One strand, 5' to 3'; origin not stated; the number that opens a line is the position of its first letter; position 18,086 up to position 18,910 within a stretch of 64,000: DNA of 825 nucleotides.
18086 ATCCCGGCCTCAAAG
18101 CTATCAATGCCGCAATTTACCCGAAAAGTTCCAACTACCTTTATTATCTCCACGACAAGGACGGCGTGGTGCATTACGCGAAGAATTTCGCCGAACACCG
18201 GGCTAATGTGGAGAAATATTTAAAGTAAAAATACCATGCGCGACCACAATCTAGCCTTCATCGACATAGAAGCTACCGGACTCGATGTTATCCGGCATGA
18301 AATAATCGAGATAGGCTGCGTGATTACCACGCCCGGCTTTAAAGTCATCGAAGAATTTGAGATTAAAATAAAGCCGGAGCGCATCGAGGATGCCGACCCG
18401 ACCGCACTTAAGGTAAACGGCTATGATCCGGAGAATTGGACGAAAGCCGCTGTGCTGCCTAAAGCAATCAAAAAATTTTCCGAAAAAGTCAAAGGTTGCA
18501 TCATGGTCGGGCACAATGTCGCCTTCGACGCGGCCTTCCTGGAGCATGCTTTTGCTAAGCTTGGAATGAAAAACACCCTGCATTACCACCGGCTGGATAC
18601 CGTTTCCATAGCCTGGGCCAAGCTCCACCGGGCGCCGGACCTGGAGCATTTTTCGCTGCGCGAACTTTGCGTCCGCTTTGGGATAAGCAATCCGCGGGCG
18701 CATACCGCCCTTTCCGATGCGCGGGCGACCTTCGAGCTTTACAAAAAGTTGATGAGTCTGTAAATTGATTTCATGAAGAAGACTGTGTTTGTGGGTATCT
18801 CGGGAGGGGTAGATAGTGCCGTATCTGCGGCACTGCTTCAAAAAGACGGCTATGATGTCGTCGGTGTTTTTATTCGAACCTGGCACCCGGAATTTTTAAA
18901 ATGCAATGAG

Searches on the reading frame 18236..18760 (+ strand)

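Call 82: search_protein_families(library=pfam, proteins=[window:18236-18760:+], max_evalue=0.001)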
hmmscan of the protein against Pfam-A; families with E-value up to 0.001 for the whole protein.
window:18236-18760:+ (175 aa): 3 families
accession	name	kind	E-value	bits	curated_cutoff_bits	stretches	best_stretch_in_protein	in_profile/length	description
PF00929.31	RNase_T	-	2.3e-31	110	24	1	8-169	2-164/164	Exonuclease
PF16473.11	Rv2179c-like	-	1.3e-06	28.7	27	1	7-169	3-173/177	3'-5' exoribonuclease Rv2179c-like domain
PF21762.3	DEDDh_C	-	2.2e-05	25.1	27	1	82-169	102-185/188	DNA polymerase III subunit epsilon-like, C-terminal domain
